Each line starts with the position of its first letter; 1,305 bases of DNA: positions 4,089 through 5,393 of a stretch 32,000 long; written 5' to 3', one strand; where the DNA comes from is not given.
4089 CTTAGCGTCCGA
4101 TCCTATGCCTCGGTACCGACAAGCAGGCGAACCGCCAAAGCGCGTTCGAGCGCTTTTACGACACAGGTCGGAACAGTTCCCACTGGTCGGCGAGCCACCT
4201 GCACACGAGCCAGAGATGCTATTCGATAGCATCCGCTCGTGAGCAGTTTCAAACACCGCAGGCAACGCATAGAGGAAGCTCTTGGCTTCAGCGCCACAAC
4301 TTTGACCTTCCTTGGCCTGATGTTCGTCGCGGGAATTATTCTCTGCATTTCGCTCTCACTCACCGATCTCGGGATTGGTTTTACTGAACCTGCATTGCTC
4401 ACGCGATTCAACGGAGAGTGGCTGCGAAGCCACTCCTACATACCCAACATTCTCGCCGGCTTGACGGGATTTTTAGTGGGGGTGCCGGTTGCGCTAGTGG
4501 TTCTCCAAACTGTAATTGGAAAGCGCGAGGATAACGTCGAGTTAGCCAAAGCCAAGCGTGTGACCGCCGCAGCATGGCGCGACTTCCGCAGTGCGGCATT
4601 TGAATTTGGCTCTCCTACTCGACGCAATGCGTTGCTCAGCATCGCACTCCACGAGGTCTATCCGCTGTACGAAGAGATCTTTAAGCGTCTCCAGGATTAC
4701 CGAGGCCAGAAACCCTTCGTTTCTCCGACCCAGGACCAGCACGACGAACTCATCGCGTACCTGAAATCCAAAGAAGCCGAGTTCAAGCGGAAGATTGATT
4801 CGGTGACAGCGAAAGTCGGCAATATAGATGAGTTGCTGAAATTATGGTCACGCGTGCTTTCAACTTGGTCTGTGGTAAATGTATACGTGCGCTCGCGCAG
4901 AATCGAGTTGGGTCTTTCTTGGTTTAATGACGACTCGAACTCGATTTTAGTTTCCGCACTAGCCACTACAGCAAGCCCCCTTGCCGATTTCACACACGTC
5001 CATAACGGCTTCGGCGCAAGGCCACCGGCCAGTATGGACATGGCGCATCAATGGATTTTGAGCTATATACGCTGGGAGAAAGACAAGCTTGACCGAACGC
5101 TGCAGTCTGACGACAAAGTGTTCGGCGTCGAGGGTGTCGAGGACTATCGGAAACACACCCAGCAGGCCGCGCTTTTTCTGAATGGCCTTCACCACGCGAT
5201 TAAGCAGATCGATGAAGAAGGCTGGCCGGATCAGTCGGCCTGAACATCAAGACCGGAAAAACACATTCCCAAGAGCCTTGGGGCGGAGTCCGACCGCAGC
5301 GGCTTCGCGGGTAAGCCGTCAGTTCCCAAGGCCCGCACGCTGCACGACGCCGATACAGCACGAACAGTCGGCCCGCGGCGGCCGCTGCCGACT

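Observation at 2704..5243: Divergent orphan pair: 454-aa soluble protein and 334-aa two-TM protein, a candidate two-gene conflict/defence module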

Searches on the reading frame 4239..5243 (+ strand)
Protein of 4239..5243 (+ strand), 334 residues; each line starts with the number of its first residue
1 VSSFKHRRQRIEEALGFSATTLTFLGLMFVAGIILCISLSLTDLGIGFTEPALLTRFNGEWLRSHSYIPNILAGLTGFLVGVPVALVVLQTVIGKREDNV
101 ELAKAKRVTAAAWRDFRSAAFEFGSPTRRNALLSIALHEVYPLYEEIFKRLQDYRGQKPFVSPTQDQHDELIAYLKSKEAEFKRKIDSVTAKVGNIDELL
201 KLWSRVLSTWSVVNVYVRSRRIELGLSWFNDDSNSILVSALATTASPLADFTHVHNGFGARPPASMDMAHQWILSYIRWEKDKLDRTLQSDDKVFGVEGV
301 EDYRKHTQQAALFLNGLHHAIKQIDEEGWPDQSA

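Call 4: search_protein_families(library=pfam, proteins=[window:4239-5243:+], max_evalue=0.1)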
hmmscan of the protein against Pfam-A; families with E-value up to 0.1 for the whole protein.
window:4239-5243:+ (334 aa): 0 families

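Call 5: search_protein_families(library=padloc, proteins=[window:4239-5243:+], max_evalue=0.1)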
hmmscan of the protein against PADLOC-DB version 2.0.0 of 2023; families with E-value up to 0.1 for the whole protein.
window:4239-5243:+ (334 aa): 0 families

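Call 6: search_protein_families(library=ncbifam, proteins=[window:4239-5243:+], max_evalue=1)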
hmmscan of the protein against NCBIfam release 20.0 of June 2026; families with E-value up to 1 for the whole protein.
window:4239-5243:+ (334 aa): 0 families

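Call 7: search_protein_families(library=phrogs, proteins=[window:4239-5243:+], max_evalue=1)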
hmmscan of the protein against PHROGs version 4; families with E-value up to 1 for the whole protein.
window:4239-5243:+ (334 aa): 0 families

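Call 9: find_homologous_proteins(query=window:4239-5243:+)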
Query window:4239-5243:+ (334 aa): 36 proteins with E <= 0.001 among 5454 candidates.
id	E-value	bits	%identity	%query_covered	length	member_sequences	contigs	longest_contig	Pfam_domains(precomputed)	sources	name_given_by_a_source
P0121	3.6e-203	692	100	92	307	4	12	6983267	-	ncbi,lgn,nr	ncbi:Uncharacterised protein [Mycolicibacterium smegmatis]|nr:Uncharacterised protein [Mycolicibacte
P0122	5.0e-184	629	90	92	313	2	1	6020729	-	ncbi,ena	-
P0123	2.1e-168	577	77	99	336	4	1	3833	-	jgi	jgi:hypothetical protein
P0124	4.9e-165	566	80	92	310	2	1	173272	-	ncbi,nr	ncbi:hypothetical protein NJB1507_08330 [Mycobacterium marinum]|nr:hypothetical protein NJB1507_0833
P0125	9.6e-164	562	74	98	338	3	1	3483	-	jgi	jgi:hypothetical protein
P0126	1.1e-163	562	74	100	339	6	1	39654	-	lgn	-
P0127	4.4e-163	560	72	100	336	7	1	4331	-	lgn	-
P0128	2.3e-162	558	73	99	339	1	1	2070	-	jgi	jgi:hypothetical protein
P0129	2.3e-162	558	73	99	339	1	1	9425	-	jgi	jgi:hypothetical protein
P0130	6.4e-162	556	73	99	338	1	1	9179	-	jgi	jgi:hypothetical protein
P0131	1.2e-161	555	74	99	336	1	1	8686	-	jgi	jgi:hypothetical protein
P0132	1.9e-160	551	71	100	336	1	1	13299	-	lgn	-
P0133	5.8e-160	550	74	98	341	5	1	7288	-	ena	-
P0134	7.1e-160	549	70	99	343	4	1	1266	-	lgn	-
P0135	3.6e-159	547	72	99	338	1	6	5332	-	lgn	-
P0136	2.1e-155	535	69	100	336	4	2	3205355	-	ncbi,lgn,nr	ncbi:hypothetical protein [Mycolicibacterium cosmeticum]|nr:hypothetical protein [Mycolicibacterium 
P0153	1.3e-45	174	41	72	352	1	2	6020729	-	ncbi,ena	-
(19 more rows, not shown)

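Call 24: predict_structure(alignment_id=A2)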
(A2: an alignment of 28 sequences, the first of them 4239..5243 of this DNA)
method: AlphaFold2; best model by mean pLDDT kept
length: 334 residues; sequences in the alignment: 28
mean_pLDDT: 75.5   pTM: 0.65
mean pLDDT of the five models: 75.5, 74.3, 73.5, 71.0, 68.6
residues with pLDDT >= 90: 134; 70-90: 93; 50-70: 36; < 50: 71
segments of 3 or more residues with pLDDT < 50: 1-6, 8-17, 40-94
pLDDT, mean of each block of 10 residues (from residue 1): 45 46 61 56 39 40 41 38 37 51 76 89 95 92 95 89 93 97 95 90 91 77 81 86 87 86 85 95 90 80 92 94 88 62
secondary structure, 60 per line:
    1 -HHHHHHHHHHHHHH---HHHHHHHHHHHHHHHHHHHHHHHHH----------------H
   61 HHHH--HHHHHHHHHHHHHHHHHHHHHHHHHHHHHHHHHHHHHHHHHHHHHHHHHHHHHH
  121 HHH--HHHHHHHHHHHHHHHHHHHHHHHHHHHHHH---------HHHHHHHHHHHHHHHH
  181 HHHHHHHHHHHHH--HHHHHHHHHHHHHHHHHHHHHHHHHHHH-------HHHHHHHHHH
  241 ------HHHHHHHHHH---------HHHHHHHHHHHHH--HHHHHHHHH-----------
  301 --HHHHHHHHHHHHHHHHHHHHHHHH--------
elements in order: H2-15 H19-43 H60-64 H67-123 H126-155 H165-193 H196-223 H231-240 H247-256 H266-278 H281-289 H303-326

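Call 33: search_solved_structures(query=A2, max_evalue=10)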
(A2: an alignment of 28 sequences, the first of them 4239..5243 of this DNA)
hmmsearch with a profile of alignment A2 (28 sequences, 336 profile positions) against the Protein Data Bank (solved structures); distinct sequences matched with E-value up to 10: 24.
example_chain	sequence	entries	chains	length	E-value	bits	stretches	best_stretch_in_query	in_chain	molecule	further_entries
7x6f_A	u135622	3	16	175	0.12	14.7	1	127-204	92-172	Quorum-sensing regulator protein G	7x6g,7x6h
9m08_A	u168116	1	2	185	0.44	12.8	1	127-203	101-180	Quorum-sensing regulator protein G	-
9m06_A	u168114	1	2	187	0.44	12.8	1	127-203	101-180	Outer membrane lipoprotein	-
3vjf_A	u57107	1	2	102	0.54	12.5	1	136-205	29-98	WA20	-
6g6j_B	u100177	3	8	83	0.61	12.4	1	128-194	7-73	Protein max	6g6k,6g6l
5eyo_A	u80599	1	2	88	0.62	12.4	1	128-196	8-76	Protein max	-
1r05_A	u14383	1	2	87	0.64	12.3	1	128-194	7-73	Max protein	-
1an2_A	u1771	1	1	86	0.68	12.2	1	128-196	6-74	PROTEIN (TRANSCRIPTION FACTOR MAX (TF MAX))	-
8ots_N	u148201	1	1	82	0.68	12.2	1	128-194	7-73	Protein max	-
1nkp_B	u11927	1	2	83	0.69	12.2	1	128-194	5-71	Max protein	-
1nlw_B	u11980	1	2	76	0.83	11.9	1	128-193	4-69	MAX PROTEIN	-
1le2_A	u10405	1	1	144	0.94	11.8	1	123-192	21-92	APOLIPOPROTEIN E2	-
1bz4_A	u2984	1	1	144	0.94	11.8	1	123-192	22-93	PROTEIN (APOLIPOPROTEIN E)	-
8grx_A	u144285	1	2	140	1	11.7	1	123-192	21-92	Apolipoprotein E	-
1le4_A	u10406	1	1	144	1.1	11.5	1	123-192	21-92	APOLIPOPROTEIN E4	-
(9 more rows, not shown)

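Call 40: fold_search(model_id=the predicted structure, library=pdb)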
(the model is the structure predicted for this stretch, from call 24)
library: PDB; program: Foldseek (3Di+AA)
matches with E <= 10: 438; with E <= 0.001: 0
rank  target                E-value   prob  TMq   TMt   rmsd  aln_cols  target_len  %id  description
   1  8gl3                  2.6e-02  0.96  0.23  0.32  12.0       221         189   12  De novo design of monomeric helical bundles for pH-controlled membrane lysis (released 2023-09-06)
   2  4tql_A                6.2e-02  0.69  0.17  0.22  25.0       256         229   13  Computationally designed three helix bundle (released 2014-10-15)
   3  4tql_B                1.1e-01  0.57  0.17  0.22  28.7       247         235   13  Computationally designed three helix bundle (released 2014-10-15)
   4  8r5s_A                1.9e-01  0.16  0.13  0.17  27.9       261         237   14  t113 - De-novo designed soluble homotetramer (released 2024-11-27)
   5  4uos                  2.2e-01  0.82  0.21  0.33  12.3       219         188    9  Thermodynamic hyperstability in parametrically designed helical bundles (released 2014-11-05)
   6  7xge_C                2.4e-01  0.63  0.18  0.30  12.0       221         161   12  Crystal structure of MCL-1 in complex with computationally designed inhibitor protein (released 2022-07-20)
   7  7xge_A                2.4e-01  0.28  0.13  0.20  13.1       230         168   12  Crystal structure of MCL-1 in complex with computationally designed inhibitor protein (released 2022-07-20)
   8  8r5s_E                2.6e-01  0.30  0.17  0.22  21.5       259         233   12  t113 - De-novo designed soluble homotetramer (released 2024-11-27)
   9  7xge_G                2.9e-01  0.30  0.13  0.22  13.4       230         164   12  Crystal structure of MCL-1 in complex with computationally designed inhibitor protein (released 2022-07-20)
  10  7xgg_A                3.3e-01  0.77  0.20  0.36  10.3       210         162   10  Crystal structure of BCL-xL in complex with computationally designed inhibitor protein (released 2022-07-20)
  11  4pho_B                3.3e-01  0.18  0.16  0.18  28.1       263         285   11  ClyA CC6/264 ox (2-303) (released 2014-09-24)
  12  2nrj                  3.9e-01  0.07  0.11  0.11  28.1       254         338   14  Crystal Structure of Hemolysin binding component from Bacillus cereus (released 2006-11-14)
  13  4pho_A                4.1e-01  0.12  0.13  0.15  30.2       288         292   14  ClyA CC6/264 ox (2-303) (released 2014-09-24)
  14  5ghe                  4.3e-01  0.11  0.13  0.12  29.1       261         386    8  Crystal Structure of Bacillus thuringiensis Cry6Aa2 Protoxin (released 2016-08-03)
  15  7cbc_A                4.4e-01  0.23  0.18  0.19  23.8       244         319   13  Crystal structure of a de novo designed switch protein caging a hemagglutinin binder (released 2020-12-23)
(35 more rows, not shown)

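Call 42: find_encoding_contigs(protein=P0121, flank=10000, max_places=4)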
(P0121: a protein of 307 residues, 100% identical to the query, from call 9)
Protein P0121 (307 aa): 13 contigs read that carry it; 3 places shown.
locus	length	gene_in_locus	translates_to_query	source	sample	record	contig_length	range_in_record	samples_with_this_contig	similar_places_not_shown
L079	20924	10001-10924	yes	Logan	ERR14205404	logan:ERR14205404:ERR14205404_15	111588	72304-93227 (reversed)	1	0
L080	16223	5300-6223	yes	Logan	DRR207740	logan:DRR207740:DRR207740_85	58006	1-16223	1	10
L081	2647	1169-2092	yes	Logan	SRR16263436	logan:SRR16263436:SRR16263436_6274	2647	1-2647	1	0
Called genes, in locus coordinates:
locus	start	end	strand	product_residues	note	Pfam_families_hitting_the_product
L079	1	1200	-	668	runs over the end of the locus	PF07498:Rho_N, PF07497:Rho_RNA_bind, PF00006:ATP-synt_ab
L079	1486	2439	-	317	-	PF00288:GHMP_kinases_N, PF08544:GHMP_kinases_C (weak)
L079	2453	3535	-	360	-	PF00291:PALP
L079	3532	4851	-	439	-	PF03447:NAD_binding_3, PF00742:Homoserine_dh, PF01842:ACT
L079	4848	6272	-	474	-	PF00278:Orn_DAP_Arg_deC, PF02784:Orn_Arg_deC_N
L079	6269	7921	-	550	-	PF03485:Arg_tRNA_synt_N, PF00750:tRNA-synt_1d, PF00133:tRNA-synt_1 (faint), PF09334:tRNA-synt_1g (faint), PF05746:DALR_1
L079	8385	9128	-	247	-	-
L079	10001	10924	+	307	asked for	-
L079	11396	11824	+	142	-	-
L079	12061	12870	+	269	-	PF13506:Glyco_transf_21 (weak), PF00535:Glycos_transf_2, PF13641:Glyco_tranf_2_3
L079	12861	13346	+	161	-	-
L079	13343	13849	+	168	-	-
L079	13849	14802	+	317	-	PF22696:Putative_PNPOx_2 (weak)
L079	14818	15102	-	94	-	-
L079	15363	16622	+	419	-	PF00668:Condensation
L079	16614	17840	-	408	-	PF00070:Pyr_redox (faint), PF00890:FAD_binding_2 (faint), PF01266:DAO (faint), PF01494:FAD_binding_3, PF13450:NAD_binding_8 (weak)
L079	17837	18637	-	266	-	PF00440:TetR_N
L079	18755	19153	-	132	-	-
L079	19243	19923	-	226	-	PF05988:DUF899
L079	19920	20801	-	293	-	PF00296:Bac_luciferase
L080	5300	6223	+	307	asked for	-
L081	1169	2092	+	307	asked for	-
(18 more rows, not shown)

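Call 43: find_encoding_contigs(protein=P0153, flank=8000, max_places=2)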
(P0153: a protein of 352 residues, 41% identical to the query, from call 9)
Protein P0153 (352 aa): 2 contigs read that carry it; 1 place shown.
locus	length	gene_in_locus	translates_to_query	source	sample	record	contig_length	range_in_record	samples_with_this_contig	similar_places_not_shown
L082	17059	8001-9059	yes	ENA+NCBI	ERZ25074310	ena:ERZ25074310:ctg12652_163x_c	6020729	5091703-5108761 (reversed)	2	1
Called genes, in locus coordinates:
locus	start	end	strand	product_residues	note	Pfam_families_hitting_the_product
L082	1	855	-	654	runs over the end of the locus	PF13304:AAA_21, PF13175:AAA_15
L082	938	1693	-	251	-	PF00106:adh_short, PF01370:Epimerase (weak), PF08659:KR, PF13460:NAD_binding_10 (weak), PF13561:adh_short_C2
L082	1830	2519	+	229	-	PF05988:DUF899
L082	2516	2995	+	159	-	PF10604:Polyketide_cyc2 (weak)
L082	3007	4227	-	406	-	PF13205:Big_5 (faint), PF17964:Big_10, PF03734:YkuD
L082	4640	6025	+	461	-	-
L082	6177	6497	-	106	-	-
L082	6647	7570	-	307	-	PF00589:Phage_integrase (faint)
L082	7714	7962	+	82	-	-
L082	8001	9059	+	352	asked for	-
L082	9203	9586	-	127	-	-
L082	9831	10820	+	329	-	PF13011:LZ_Tnp_IS481, PF13384:HTH_23 (weak), PF13518:HTH_28, PF13551:HTH_29 (faint), PF13565:HTH_32, PF00665:rve, PF13683:rve_3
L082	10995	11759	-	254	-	PF25213:HVO_A0261_N (weak), PF09339:HTH_IclR, PF12802:MarR_2 (weak), PF01614:IclR_C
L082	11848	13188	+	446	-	PF03600:CitMHS, PF07158:MatC_N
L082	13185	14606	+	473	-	PF00501:AMP-binding, PF13193:AMP-binding_C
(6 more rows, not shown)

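Call 53: find_encoding_contigs(protein=P0136, flank=8000, max_places=2)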
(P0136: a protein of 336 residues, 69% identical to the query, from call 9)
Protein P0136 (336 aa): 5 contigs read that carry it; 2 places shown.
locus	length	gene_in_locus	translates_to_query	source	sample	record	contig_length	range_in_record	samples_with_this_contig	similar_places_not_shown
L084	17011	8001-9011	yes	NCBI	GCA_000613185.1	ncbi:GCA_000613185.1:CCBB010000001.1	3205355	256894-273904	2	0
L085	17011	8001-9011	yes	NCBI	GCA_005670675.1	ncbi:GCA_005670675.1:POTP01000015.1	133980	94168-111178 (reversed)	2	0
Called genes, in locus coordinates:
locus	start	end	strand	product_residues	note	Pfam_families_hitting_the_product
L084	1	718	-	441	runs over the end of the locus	PF03447:NAD_binding_3, PF00742:Homoserine_dh, PF01842:ACT (weak)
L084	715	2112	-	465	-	PF00278:Orn_DAP_Arg_deC, PF02784:Orn_Arg_deC_N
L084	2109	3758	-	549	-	PF03485:Arg_tRNA_synt_N, PF00750:tRNA-synt_1d (weak), PF09334:tRNA-synt_1g (faint), PF00750:tRNA-synt_1d, PF00133:tRNA-synt_1 (weak), PF05746:DALR_1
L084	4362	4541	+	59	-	PF12728:HTH_17 (weak)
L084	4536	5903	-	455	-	-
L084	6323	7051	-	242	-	-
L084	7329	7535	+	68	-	-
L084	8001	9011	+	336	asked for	-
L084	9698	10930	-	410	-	PF02661:Fic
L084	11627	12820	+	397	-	PF00805:Pentapeptide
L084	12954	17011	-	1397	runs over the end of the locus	-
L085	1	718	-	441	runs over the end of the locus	PF03447:NAD_binding_3, PF00742:Homoserine_dh, PF01842:ACT (weak)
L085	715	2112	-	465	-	PF00278:Orn_DAP_Arg_deC, PF02784:Orn_Arg_deC_N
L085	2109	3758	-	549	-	PF03485:Arg_tRNA_synt_N, PF00750:tRNA-synt_1d (weak), PF09334:tRNA-synt_1g (faint), PF00750:tRNA-synt_1d, PF00133:tRNA-synt_1 (weak), PF05746:DALR_1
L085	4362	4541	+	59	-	PF12728:HTH_17 (weak)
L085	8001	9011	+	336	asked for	-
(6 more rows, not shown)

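Call 76: search_dna_similar(query=window:4239-5243:+, collection=phages, mode=protein, max_evalue=0.001, max_rows=10)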
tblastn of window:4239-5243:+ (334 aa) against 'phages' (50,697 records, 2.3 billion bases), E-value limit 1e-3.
No match.

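Call 99: search_dna_similar(query=window:4239-5243:+, collection=plasmids, mode=protein, max_evalue=0.001, max_rows=15)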
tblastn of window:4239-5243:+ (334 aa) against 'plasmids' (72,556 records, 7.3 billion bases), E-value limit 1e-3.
Records with a match: 8; places in all: 8; records where one place covers at least 80% of the query: 6.
Best place of each record, by identity: <60% 8.
By first word of the organism name: Rhodococcus 8.
By predicted mobility (MOB-suite, as given by PLSDB): mobilizable 4; non-mobilizable 4.
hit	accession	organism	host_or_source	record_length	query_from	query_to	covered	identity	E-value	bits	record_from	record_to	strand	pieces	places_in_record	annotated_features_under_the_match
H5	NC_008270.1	Rhodococcus jostii RHA1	-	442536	24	291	80%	26.8%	7e-14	80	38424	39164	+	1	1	hypothetical protein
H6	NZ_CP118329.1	Rhodococcus sp. DK17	pure culture,crude oil-contaminated soil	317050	24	291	80%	26.8%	9e-14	80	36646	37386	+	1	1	hypothetical protein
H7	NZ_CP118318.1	Rhodococcus sp. DK180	pure culture,crude oil-contaminated soil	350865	24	291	80%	26.8%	9e-14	80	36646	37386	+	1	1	hypothetical protein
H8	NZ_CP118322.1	Rhodococcus sp. DK176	pure culture,crude oil-contaminated soil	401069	24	291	80%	26.8%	9e-14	80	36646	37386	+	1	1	hypothetical protein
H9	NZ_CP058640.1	Rhodococcus sp. ZPP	cell culture,soil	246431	24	291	80%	26.5%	1e-13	79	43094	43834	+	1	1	hypothetical protein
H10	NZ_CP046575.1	Rhodococcus sp. WAY2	cell culture,bacterial consortium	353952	24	291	80%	26.5%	2e-13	79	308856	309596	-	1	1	hypothetical protein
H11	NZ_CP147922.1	Rhodococcus qingshengii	sediment,mangrove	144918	19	267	75%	26.7%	6e-18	92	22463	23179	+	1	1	hypothetical protein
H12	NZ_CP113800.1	Rhodococcus pyridinivorans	sediment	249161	61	229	51%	25.6%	2e-9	66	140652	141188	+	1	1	hypothetical protein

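Call 101: get_annotated_region(hit=H5, flank=5000)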
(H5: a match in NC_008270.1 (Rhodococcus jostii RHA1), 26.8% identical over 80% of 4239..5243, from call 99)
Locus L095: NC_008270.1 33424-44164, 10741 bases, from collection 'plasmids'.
description: Rhodococcus jostii RHA1 plasmid pRHL2, complete sequence
organism: Rhodococcus jostii RHA1 (NCBI taxid 101510)
taxonomy: Bacteria; Actinomycetota; Actinomycetes; Mycobacteriales; Nocardiaceae; Rhodococcus; Rhodococcus jostii; Rhodococcus jostii RHA1
host: -; source: -; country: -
typing (MOB-suite, as given by PLSDB): mobilizable; relaxase MOBP
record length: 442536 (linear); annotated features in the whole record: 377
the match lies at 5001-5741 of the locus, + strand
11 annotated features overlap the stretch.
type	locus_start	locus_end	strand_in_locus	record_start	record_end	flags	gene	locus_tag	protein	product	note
CDS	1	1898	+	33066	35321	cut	-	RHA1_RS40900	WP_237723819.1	FtsK/SpoIIIE domain-containing protein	-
CDS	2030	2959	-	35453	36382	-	-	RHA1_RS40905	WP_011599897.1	hypothetical protein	-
CDS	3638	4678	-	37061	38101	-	-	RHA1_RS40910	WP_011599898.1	IS110 family transposase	-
CDS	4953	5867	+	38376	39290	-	-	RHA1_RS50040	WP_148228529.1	hypothetical protein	-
CDS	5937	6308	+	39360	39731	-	-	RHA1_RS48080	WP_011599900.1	hypothetical protein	-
CDS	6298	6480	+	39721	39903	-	-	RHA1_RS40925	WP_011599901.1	hypothetical protein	-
CDS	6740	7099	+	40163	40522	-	-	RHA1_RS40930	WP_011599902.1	hypothetical protein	-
CDS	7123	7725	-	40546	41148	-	-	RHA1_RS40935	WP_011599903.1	helix-turn-helix transcriptional regulator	-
CDS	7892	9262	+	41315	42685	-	-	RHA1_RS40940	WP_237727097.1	hypothetical protein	-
CDS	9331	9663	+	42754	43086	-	-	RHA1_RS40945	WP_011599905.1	hypothetical protein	-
CDS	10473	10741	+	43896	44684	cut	-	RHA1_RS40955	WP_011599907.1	alpha/beta fold hydrolase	-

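Call 102: get_annotated_region(hit=H11, flank=5000)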
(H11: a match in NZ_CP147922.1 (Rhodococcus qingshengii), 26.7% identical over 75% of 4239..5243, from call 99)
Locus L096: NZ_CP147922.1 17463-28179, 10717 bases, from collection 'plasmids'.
description: Rhodococcus qingshengii strain 190158 plasmid unnamed, complete sequence
organism: Rhodococcus qingshengii (NCBI taxid 334542)
taxonomy: Bacteria; Actinomycetota; Actinomycetes; Mycobacteriales; Nocardiaceae; Rhodococcus; Rhodococcus qingshengii
host: -; source: sediment,mangrove; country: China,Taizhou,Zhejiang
typing (MOB-suite, as given by PLSDB): mobilizable; relaxase MOBP
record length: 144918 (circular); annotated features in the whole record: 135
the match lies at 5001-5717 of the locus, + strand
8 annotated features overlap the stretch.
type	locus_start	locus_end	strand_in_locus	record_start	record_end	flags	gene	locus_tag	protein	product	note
CDS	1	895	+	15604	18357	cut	-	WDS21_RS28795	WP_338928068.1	DUF1156 domain-containing protein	-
CDS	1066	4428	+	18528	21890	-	-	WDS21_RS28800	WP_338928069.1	Swt1 family HEPN domain-containing protein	-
CDS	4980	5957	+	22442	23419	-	-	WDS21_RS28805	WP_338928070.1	hypothetical protein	-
CDS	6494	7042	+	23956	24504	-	-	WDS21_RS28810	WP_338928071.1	recombinase family protein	GO:0006310 - DNA recombination [Evidence IEA]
CDS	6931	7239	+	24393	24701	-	-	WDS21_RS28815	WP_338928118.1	pentapeptide repeat-containing protein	-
CDS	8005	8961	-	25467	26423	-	-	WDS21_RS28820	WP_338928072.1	alpha/beta hydrolase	-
CDS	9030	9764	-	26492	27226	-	-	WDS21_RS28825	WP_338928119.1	IclR family transcriptional regulator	GO:0006355 - regulation of DNA-templated transcription [Evidence IEA]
CDS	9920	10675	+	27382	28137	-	-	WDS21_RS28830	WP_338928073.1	class II aldolase/adducin family protein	-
